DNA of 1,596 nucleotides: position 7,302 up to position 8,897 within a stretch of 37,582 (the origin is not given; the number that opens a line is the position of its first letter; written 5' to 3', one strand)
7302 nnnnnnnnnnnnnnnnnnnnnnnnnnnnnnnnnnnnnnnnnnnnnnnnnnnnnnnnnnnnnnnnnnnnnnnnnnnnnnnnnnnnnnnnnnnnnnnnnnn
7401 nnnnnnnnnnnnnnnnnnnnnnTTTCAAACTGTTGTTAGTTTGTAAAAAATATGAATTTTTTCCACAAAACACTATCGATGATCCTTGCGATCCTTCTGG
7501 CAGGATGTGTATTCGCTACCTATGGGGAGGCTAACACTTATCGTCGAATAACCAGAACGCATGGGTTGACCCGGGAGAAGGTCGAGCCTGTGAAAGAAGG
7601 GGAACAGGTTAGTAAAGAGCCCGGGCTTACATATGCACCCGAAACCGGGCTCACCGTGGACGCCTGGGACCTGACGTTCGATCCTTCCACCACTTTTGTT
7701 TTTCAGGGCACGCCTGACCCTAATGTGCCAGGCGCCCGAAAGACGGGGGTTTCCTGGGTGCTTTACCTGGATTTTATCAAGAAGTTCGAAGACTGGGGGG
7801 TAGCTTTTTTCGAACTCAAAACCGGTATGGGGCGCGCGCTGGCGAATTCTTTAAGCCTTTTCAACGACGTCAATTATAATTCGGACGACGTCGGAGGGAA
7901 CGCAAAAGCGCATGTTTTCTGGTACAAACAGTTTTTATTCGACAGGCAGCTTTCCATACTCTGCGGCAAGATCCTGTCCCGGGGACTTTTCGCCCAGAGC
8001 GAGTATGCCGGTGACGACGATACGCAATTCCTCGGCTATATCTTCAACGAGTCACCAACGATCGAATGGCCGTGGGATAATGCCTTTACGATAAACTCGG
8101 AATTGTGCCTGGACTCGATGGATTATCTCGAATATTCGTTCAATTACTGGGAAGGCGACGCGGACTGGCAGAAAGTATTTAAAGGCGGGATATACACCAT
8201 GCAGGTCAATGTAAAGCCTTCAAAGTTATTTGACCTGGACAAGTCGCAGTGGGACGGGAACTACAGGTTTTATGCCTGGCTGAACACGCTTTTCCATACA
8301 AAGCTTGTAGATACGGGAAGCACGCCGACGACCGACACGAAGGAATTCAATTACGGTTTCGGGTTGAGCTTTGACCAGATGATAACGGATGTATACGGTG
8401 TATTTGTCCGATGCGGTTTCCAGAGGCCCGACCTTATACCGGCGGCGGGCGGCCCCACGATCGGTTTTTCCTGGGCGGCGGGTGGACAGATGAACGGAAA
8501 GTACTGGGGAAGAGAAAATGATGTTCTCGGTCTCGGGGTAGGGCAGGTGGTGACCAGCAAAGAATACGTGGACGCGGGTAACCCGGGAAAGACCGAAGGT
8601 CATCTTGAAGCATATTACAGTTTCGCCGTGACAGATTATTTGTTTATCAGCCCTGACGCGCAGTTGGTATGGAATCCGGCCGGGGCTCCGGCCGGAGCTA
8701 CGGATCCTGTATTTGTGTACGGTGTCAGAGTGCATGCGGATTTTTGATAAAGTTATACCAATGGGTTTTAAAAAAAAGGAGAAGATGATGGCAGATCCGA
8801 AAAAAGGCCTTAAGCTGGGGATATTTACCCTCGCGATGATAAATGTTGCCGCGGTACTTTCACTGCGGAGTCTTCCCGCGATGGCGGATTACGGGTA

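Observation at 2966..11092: Composite acid-resistance/amine-forming island: two unrelated decarboxylases around one antiporter, plus porin, HdeD and MFS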

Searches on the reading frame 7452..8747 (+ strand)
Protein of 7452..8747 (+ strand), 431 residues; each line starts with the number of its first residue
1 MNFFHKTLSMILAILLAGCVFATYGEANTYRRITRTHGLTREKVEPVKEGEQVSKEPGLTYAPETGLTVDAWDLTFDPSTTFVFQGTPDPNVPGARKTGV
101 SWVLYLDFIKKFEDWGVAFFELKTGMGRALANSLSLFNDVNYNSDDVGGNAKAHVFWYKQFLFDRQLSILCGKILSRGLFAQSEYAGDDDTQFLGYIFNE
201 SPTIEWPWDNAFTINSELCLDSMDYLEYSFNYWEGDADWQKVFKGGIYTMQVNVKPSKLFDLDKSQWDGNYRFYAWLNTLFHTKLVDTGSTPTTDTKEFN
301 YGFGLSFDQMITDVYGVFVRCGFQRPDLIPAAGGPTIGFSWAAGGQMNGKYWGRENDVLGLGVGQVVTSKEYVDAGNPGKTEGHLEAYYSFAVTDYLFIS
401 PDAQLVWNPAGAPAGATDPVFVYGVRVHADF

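Call 3: search_protein_families(library=pfam, proteins=[window:7452-8747:+])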
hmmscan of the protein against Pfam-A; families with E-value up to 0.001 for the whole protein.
window:7452-8747:+ (431 aa): 1 family
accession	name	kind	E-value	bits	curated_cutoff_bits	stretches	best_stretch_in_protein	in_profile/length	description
PF04966.18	OprB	-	1.5e-22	80.9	22.9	1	155-431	69-372/372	Carbohydrate-selective porin, OprB family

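Call 4: search_protein_families(library=ncbifam, proteins=[window:7452-8747:+])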
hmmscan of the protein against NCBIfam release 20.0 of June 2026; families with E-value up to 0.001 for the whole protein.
window:7452-8747:+ (431 aa): 0 families

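Call 27: find_homologous_proteins(query=window:7452-8747:+)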
Query window:7452-8747:+ (431 aa): 254 proteins with E <= 0.001 among 4200 candidates; the best 120 are listed.
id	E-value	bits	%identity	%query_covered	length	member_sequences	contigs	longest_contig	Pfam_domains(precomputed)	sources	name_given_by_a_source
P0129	3.1e-295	997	100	98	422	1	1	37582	PF04966.19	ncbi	-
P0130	6.1e-228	775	75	99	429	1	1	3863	PF04966.19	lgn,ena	-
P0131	3.2e-216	737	74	95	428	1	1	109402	PF04966.19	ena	-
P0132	2.5e-196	671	67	98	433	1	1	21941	PF04966.19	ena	-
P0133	2.2e-163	562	56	98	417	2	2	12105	PF04966.19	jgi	-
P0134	9.7e-136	471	49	100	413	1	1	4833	PF04966.19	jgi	jgi:carbohydrate-selective porin OprB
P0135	2.5e-135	470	53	89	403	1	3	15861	PF04966.19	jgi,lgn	-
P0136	5.8e-134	465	54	87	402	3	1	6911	PF04966.19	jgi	-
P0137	3.9e-133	463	54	87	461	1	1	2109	PF04966.19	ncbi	-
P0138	3.1e-131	456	51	88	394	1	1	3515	PF04966.19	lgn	-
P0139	1.4e-129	451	53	87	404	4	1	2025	PF04966.19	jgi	-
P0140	2.8e-128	447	51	89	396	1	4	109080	PF04966.19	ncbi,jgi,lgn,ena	-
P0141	1.3e-126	441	53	87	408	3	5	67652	PF04966.19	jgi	-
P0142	1.1e-121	425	50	87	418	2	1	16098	PF04966.19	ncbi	ncbi:MAG: carbohydrate porin [Candidatus Omnitrophota bacterium]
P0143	2.0e-120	421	48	87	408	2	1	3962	PF04966.19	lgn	-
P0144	3.5e-119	417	47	93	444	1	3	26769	PF04966.19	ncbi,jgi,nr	ncbi:MAG: carbohydrate porin [Candidatus Omnitrophica bacterium]|nr:carbohydrate porin [Candidatus O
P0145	7.0e-117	409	49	90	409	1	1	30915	PF04966.19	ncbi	ncbi:carbohydrate porin [Candidatus Omnitrophota bacterium]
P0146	8.7e-113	396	47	92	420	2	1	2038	PF04966.19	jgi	-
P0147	5.1e-111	390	49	82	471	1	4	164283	PF04966.19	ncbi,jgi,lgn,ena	-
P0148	1.4e-109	385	49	90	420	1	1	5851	PF04966.19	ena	-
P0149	8.3e-109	383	44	92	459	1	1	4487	PF04966.19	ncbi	ncbi:MAG: carbohydrate porin [Candidatus Omnitrophota bacterium]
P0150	1.5e-108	382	47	87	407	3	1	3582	PF04966.19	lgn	-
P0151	2.7e-107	378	44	95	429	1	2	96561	PF04966.19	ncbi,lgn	-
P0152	5.0e-107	377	46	87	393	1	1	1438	PF04966.19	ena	-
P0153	7.2e-106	373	44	94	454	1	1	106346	PF04966.19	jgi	-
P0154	4.4e-104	367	44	88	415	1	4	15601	PF04966.19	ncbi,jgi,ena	-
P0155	6.9e-104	366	45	87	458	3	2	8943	PF04966.19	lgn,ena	-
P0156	1.0e-103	366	46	87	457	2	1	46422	PF04966.19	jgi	-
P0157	3.1e-103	364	42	99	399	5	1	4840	PF04966.19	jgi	-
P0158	9.3e-103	363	41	99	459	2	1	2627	PF04966.19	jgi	-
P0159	4.7e-102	360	45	87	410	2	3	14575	PF04966.19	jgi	-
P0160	2.4e-101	358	44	93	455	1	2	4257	PF04966.19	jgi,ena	-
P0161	1.4e-100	355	41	94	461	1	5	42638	PF04966.19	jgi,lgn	-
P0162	2.6e-98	348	40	98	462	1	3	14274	PF04966.19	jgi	-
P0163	1.6e-96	342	42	94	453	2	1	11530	PF04966.19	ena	-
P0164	3.2e-96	341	41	93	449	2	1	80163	PF04966.19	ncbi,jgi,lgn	ncbi:MAG: carbohydrate porin [Candidatus Omnitrophota bacterium]|jgi:carbohydrate-selective porin Op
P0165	4.3e-96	341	43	90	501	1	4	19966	PF04966.19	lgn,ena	-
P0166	7.5e-96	340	43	88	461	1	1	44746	PF04966.19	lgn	-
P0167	4.3e-95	337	40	94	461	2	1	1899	PF04966.19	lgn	-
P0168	4.1e-94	334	54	62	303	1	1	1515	PF04966.19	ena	-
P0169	4.9e-94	334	42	87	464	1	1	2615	PF04966.19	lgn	-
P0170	7.1e-94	333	42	87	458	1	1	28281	PF04966.19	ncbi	ncbi:MAG: carbohydrate porin [Candidatus Omnitrophota bacterium]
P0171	1.5e-93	332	43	87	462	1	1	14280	PF04966.19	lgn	-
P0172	1.4e-92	329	42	87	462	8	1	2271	PF04966.19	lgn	-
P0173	1.8e-92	329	41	92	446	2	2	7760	PF04966.19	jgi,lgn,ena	jgi:hypothetical protein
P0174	3.1e-91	325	43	88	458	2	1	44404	PF04966.19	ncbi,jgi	-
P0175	3.4e-91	324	40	94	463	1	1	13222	PF04966.19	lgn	-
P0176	5.6e-91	324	41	90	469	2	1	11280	PF04966.19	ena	-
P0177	8.5e-91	323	41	90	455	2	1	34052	PF04966.19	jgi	jgi:carbohydrate-selective porin OprB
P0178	1.6e-90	322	43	87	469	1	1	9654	PF04966.19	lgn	-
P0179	3.3e-90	321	41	88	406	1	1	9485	PF04966.19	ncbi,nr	ncbi:MAG: carbohydrate porin, partial [Candidatus Omnitrophica bacterium]|nr:carbohydrate porin [Can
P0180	3.0e-89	318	40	87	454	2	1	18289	PF04966.19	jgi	jgi:hypothetical protein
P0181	3.2e-89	318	41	90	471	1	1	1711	PF04966.19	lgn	-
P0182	1.1e-88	316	39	99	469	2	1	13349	PF04966.19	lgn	-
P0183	3.9e-88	314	40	90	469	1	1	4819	PF04966.19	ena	-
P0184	4.6e-88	314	41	87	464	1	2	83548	PF04966.19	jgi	jgi:carbohydrate-selective porin OprB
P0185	4.9e-88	314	39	92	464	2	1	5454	PF04966.19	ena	-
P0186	1.1e-86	310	40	87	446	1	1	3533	PF04966.19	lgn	-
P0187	3.1e-86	308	40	88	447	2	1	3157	PF04966.19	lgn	-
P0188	1.0e-85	306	39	93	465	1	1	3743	PF04966.19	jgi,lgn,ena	-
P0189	1.7e-83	299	40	88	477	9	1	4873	PF04966.19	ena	-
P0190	7.1e-83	297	38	87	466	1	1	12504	PF04966.19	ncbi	-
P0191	1.3e-82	296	38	90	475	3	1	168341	PF04966.19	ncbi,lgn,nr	ncbi:MAG: carbohydrate porin [Candidatus Omnitrophica bacterium]|nr:carbohydrate porin [Candidatus O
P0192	1.6e-81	293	39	90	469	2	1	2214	PF04966.19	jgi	jgi:carbohydrate-selective porin OprB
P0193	2.7e-80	289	37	87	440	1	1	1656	PF04966.19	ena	-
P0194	4.0e-79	285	38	90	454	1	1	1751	PF04966.19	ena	-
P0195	4.1e-77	278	36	94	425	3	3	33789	PF04966.19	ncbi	ncbi:MAG: carbohydrate porin [Candidatus Omnitrophota bacterium]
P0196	7.6e-76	274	38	91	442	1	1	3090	PF04338.19,PF04966.19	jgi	jgi:carbohydrate-selective porin OprB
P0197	1.1e-73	267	37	97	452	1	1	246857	PF04966.19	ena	-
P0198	1.6e-73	266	38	83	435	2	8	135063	PF04966.19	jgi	-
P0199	3.4e-73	265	39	81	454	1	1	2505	PF04966.19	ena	-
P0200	4.0e-72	262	41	77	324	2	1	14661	PF04966.19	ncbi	ncbi:MAG: carbohydrate porin, partial [Candidatus Omnitrophota bacterium]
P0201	1.6e-71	260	36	94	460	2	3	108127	PF04966.19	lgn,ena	-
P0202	4.3e-71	258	40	83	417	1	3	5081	PF04966.19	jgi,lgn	-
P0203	6.4e-71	258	39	83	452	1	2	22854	PF04966.19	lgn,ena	-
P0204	3.9e-70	255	37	98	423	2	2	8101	PF04966.19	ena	-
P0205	8.0e-70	254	36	96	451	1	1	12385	PF04966.19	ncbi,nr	ncbi:MAG: carbohydrate porin [Candidatus Aadella gelida]|nr:carbohydrate porin [Candidatus Aadella g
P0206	9.4e-70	254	37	93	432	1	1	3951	PF04966.19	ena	-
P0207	1.1e-69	254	38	81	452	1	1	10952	PF04966.19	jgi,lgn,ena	-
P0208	1.6e-69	253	37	82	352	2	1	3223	PF04966.19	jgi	jgi:carbohydrate-selective porin OprB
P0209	1.8e-69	253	39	81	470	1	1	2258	PF04966.19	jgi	jgi:high affinity Mn2+ porin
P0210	4.7e-69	251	38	83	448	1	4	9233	PF04966.19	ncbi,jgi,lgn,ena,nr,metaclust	ncbi:MAG: carbohydrate porin [Candidatus Aadella gelida]|nr:carbohydrate porin [Candidatus Aadella g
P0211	5.8e-69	251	34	98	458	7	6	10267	PF04966.19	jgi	jgi:hypothetical protein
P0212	1.2e-67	247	37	84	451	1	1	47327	PF04966.19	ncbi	ncbi:MAG: carbohydrate porin [Candidatus Omnitrophota bacterium]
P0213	4.7e-67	245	36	98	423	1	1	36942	PF04966.19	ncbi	ncbi:carbohydrate porin [Candidatus Omnitrophota bacterium]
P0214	5.2e-67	245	34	93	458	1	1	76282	PF04966.19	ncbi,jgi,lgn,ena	ncbi:MAG: carbohydrate porin [Candidatus Omnitrophota bacterium]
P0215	1.9e-66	243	38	83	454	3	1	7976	PF04966.19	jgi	-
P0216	3.7e-66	242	37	93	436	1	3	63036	PF04966.19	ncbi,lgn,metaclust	metaclust:status=active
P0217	4.1e-66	242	38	90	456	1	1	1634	PF04966.19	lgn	-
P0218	1.2e-65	240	37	92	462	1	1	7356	PF04338.19,PF04966.19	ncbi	ncbi:MAG: carbohydrate porin [Candidatus Omnitrophota bacterium]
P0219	3.8e-65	239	40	81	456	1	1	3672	PF04966.19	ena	-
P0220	6.4e-65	238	39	83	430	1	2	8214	PF04966.19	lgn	-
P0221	6.7e-65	238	39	88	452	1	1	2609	PF04966.19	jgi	-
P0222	1.1e-64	237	38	82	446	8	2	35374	PF04966.19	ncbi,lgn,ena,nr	ncbi:MAG: carbohydrate porin [Candidatus Omnitrophica bacterium]|nr:carbohydrate porin [Candidatus O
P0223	1.8e-64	236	40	75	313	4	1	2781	PF04966.19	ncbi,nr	ncbi:MAG: carbohydrate porin, partial [Deltaproteobacteria bacterium]|nr:carbohydrate porin [Deltapr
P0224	1.9e-64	236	36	93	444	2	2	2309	PF04966.19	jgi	-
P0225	3.5e-64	235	39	83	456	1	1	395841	PF04966.19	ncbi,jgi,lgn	ncbi:MAG: carbohydrate porin [Candidatus Omnitrophota bacterium]|jgi:hypothetical protein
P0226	1.2e-63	234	40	81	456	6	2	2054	PF04966.19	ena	-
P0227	4.2e-63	232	40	81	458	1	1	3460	PF04966.19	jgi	-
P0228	4.8e-63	232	40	81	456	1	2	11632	PF04966.19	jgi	-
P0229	9.1e-63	231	37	99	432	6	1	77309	PF04966.19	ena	-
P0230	1.0e-62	231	34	98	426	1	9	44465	PF04966.19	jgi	-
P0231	1.2e-62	230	38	88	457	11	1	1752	PF04966.19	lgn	-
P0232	1.4e-62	230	38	88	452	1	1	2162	PF04966.19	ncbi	-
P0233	1.9e-62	230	39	82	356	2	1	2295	PF04966.19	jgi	jgi:hypothetical protein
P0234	2.2e-62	229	40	81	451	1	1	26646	PF04966.19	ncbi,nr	ncbi:MAG: hypothetical protein A2166_00710 [Omnitrophica WOR_2 bacterium RBG_13_41_10]|nr:MAG: hypot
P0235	2.5e-62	229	38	88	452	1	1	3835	PF04966.19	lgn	-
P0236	2.8e-62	229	40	81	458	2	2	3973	PF04966.19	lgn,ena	-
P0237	3.4e-62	229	38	89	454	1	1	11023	PF04966.19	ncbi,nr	ncbi:MAG: carbohydrate porin [Candidatus Omnitrophota bacterium]|nr:carbohydrate porin [Candidatus O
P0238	4.6e-62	228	38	81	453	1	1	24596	PF04966.19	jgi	jgi:carbohydrate-selective porin OprB/uncharacterized coiled-coil protein SlyX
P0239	5.7e-62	228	40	84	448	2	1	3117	PF04966.19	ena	-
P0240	6.2e-62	228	38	88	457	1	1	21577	PF04966.19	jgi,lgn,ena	-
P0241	9.7e-62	227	36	83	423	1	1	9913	PF04966.19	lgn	-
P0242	1.1e-61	227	39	83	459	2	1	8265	PF04966.19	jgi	-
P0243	1.1e-61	227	38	88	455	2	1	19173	PF04966.19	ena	-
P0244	1.4e-61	227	39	84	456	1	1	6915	PF04966.19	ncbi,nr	ncbi:MAG: carbohydrate porin [Candidatus Omnitrophica bacterium]|nr:carbohydrate porin [Candidatus O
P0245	1.6e-61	227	39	81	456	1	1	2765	PF04966.19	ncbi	-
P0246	1.8e-61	227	38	88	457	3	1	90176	PF04966.19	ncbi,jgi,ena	ncbi:MAG: carbohydrate porin [Candidatus Omnitrophota bacterium]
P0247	1.8e-61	226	40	81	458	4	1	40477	PF04966.19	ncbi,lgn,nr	ncbi:MAG: carbohydrate porin [Candidatus Omnitrophica bacterium]|nr:carbohydrate porin [Candidatus O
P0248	2.8e-61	226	38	82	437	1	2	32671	PF04966.19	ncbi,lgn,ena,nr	ncbi:MAG TPA: hypothetical protein ENH41_01790 [Candidatus Omnitrophica bacterium]|nr:hypothetical p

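Call 28: find_encoding_contigs(protein=P0131, flank=8000, max_places=2)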
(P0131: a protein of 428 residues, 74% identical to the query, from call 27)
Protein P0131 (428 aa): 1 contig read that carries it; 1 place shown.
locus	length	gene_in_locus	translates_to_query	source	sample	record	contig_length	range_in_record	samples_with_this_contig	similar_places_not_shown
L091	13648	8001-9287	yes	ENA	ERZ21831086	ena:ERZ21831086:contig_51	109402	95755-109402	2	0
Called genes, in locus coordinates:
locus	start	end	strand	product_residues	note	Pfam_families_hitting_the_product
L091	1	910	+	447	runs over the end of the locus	PF04338:DUF481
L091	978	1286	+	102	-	PF02308:MgtC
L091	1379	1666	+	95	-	-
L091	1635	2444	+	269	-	PF01544:CorA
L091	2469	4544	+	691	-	PF21088:MS_channel_1st (weak), PF00924:MS_channel_2nd, PF21082:MS_channel_3rd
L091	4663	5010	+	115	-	-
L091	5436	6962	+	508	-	PF00989:PAS (faint), PF13188:PAS_8 (faint), PF13426:PAS_9 (faint), PF00512:HisKA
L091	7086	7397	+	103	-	PF02518:HATPase_c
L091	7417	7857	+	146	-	PF00072:Response_reg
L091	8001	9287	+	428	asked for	PF04966:OprB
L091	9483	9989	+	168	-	-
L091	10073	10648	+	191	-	-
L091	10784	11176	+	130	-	-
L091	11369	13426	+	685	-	-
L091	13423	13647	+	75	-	?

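Call 29: find_encoding_contigs(protein=P0132, flank=8000, max_places=2)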
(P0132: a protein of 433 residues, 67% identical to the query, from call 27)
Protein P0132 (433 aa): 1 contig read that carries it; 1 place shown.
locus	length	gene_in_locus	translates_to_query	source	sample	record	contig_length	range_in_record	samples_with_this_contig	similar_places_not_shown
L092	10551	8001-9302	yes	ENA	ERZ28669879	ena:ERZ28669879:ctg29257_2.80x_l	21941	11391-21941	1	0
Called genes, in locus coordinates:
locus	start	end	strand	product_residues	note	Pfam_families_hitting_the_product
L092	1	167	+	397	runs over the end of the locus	PF00753:Lactamase_B, PF19583:ODP, PF12706:Lactamase_B_2, PF00258:Flavodoxin_1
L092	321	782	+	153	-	PF14827:dCache_3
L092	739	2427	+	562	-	PF08448:PAS_4 (faint), PF14827:dCache_3 (weak), PF00512:HisKA, PF02518:HATPase_c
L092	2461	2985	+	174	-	-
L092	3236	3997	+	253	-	PF04055:Radical_SAM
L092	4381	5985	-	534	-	PF02386:TrkH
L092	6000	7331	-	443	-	PF02254:TrkA_N, PF02080:TrkA_C (weak), PF02254:TrkA_N, PF02080:TrkA_C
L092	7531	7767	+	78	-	PF11964:SpoIIAA-like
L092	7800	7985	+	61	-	-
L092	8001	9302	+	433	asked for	PF04966:OprB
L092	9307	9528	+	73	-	-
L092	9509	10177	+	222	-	-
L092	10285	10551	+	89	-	?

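Call 30: find_encoding_contigs(protein=P0133, flank=8000, max_places=2)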
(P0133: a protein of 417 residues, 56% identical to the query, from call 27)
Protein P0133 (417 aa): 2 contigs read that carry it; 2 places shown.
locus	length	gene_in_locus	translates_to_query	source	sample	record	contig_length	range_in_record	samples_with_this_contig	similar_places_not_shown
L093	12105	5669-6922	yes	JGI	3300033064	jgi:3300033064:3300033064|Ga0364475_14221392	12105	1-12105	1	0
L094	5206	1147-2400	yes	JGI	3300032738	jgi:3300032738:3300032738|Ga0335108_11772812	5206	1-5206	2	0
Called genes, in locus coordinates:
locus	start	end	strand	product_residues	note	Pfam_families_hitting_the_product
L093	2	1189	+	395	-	PF13087:AAA_12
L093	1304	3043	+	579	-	PF04773:FecR, PF22612:GH113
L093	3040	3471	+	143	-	PF01161:PBP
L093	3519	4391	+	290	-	PF05170:AsmA, PF05359:DUF748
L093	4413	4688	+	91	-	-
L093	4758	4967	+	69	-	-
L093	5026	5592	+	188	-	-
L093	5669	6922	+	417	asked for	PF04966:OprB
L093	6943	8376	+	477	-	PF00324:AA_permease, PF13520:AA_permease_2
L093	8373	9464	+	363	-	PF00710:Asparaginase, PF17763:Asparaginase_C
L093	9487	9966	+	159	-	-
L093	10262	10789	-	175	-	-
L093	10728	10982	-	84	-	-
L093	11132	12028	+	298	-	PF13508:Acetyltransf_7 (faint)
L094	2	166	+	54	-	?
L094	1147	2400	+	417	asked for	PF04966:OprB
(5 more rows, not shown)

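Call 42: search_protein_families(library=pfam, proteins=[L093:8373-9464:+, L093:6943-8376:+], max_evalue=0.01)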
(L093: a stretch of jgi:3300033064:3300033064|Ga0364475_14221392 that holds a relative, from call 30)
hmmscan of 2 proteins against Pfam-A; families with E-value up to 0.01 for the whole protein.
L093:8373-9464:+ (363 aa): 3 families
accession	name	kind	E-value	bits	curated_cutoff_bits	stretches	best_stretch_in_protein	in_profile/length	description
PF00710.25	Asparaginase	-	5.4e-60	202.7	22.5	1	42-228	2-188/193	Asparaginase, N-terminal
PF17763.6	Asparaginase_C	-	1e-29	103.2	34.6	1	245-361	1-114/114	Glutaminase/Asparaginase C-terminal domain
PF13407.12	Peripla_BP_4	-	0.0025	17.8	35.1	0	260-302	48-86/258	Periplasmic binding protein domain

L093:6943-8376:+ (477 aa): 2 families
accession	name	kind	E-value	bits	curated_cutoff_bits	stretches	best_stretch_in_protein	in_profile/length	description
PF13520.12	AA_permease_2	-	3e-61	208.1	27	1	9-446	1-426/427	Amino acid permease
PF00324.27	AA_permease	-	6e-21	75.1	24.6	1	27-456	19-459/470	Amino acid permease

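Call 43: search_protein_families(library=ncbifam, proteins=[L093:8373-9464:+, L093:6943-8376:+], max_evalue=0.01)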
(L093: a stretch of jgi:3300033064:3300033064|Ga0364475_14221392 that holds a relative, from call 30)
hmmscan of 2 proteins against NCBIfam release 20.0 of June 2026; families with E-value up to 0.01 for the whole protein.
L093:8373-9464:+ (363 aa): 7 families
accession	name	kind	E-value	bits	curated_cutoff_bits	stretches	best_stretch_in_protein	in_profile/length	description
TIGR00520.1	asnASE_II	subfamily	1.8e-80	270.5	314.3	1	33-362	18-350/352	type II asparaginase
NF008304.0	PRK11096.1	equivalog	8.2e-67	225.2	506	1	35-361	22-345/348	L-asparaginase 2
TIGR00519.1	asnASE_I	subfamily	6.7e-55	186.4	260.5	1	39-345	1-312/337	type I asparaginase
NF003217.0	PRK04183.1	equivalog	4.2e-54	183.8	310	1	30-349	66-392/420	Glu-tRNA(Gln) amidotransferase subunit GatD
TIGR02153.1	gatD_arch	equivalog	4.6e-52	177.1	324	1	30-346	53-377/405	Glu-tRNA(Gln) amidotransferase subunit GatD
NF006998.0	PRK09461.1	equivalog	6.9e-19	68.3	376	1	42-335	6-301/337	asparaginase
NF005879.0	PRK07827.1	equivalog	0.0064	15.8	283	0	96-135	30-69/261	enoyl-CoA hydratase family protein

L093:6943-8376:+ (477 aa): 20 families
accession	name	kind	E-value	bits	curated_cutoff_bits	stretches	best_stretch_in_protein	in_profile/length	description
TIGR03813.2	Gln_GABA_anti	equivalog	7.1e-127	424.3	650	1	7-471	2-468/479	glutamine/gamma-aminobutyrate antiporter GadC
NF053662.1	Glu_GABA_anti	equivalog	3.9e-114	382.2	640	1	9-473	2-458/468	glutamate/gamma-aminobutyrate antiporter GadC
TIGR00910.1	2A0307_GadC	equivalog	4e-106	355.6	673.5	1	4-459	8-465/511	glutamate/gamma-aminobutyrate antiporter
NF040513.1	antiport_TyrP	equivalog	7.4e-103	344.7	630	1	7-466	3-464/465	tyrosine-tyramine antiporter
TIGR00905.1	2A0302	subfamily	2.8e-27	95.7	409.05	1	2-418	2-419/473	basic amino acid/polyamine antiporter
NF007929.0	PRK10644.1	equivalog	1.4e-22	80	574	1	16-388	18-378/445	arginine/agmatine antiporter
NF007938.0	PRK10655.1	equivalog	2.3e-19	69.9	409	1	8-395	7-383/438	putrescine-ornithine antiporter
TIGR00909.1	2A0306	subfamily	3.5e-19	69.1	556.8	1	38-417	39-397/429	amino acid transporter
TIGR03810.1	arg_ornith_anti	equivalog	6.1e-17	61.5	591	1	16-387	16-379/468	arginine-ornithine antiporter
TIGR04299.1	antiport_PotE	equivalog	1.6e-16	60.6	560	1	12-395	11-380/430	putrescine-ornithine antiporter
TIGR04298.1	his_histam_anti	equivalog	9.1e-16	58.1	750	1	12-389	7-377/429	histidine-histamine antiporter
NF011775.0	PRK15238.1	equivalog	1.9e-15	56.7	400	1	2-247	2-264/500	glutamate/gamma-aminobutyrate family transporter YjeM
NF008245.0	PRK11021.1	equivalog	4.7e-15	55.5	284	1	47-389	49-370/419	L-methionine/branched-chain amino acid transporter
TIGR00911.1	2A0308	subfamily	1.2e-14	53.7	701.8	1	15-398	60-429/505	L-type amino acid transporter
TIGR00908.1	2A0305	equivalog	3.2e-11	42.8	381.75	1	7-419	7-404/442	ethanolamine permease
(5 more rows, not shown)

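Call 86: predict_structure(alignment_id=A2)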
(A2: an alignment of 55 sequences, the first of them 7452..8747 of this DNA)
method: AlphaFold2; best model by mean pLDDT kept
length: 431 residues; sequences in the alignment: 55
mean_pLDDT: 87.0   pTM: 0.82
mean pLDDT of the five models: 87.0, 86.3, 86.0, 83.4, 82.5
residues with pLDDT >= 90: 280; 70-90: 107; 50-70: 12; < 50: 32
segments of 3 or more residues with pLDDT < 50: 21-52
pLDDT, mean of each block of 10 residues (from residue 1): 83 75 34 42 36 64 86 92 95 94 93 92 91 91 80 93 93 89 84 89 92 95 94 92 92 96 91 97 89 83 96 94 96 94 96 95 97 94 97 93 96 82 96 89
secondary structure, 60 per line:
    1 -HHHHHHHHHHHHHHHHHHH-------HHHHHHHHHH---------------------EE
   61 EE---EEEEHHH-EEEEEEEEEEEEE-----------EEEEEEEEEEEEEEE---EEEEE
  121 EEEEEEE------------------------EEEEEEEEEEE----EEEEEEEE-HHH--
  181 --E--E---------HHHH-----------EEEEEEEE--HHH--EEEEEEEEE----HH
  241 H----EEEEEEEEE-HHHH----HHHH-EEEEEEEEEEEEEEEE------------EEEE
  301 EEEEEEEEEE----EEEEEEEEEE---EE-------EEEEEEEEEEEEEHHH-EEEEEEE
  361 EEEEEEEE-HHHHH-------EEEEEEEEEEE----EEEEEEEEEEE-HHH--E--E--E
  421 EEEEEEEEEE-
elements in order: H2-20 H28-37 E59-62 E66-69 E74-86 E98-112 E116-127 E152-162 E167-174 H196-199 E211-218 E226-234 E246-254 H256-259 H264-267 E269-284 E297-310 E315-324 E337-349 E354-368 H370-374 E382-392 E397-407 E420-430
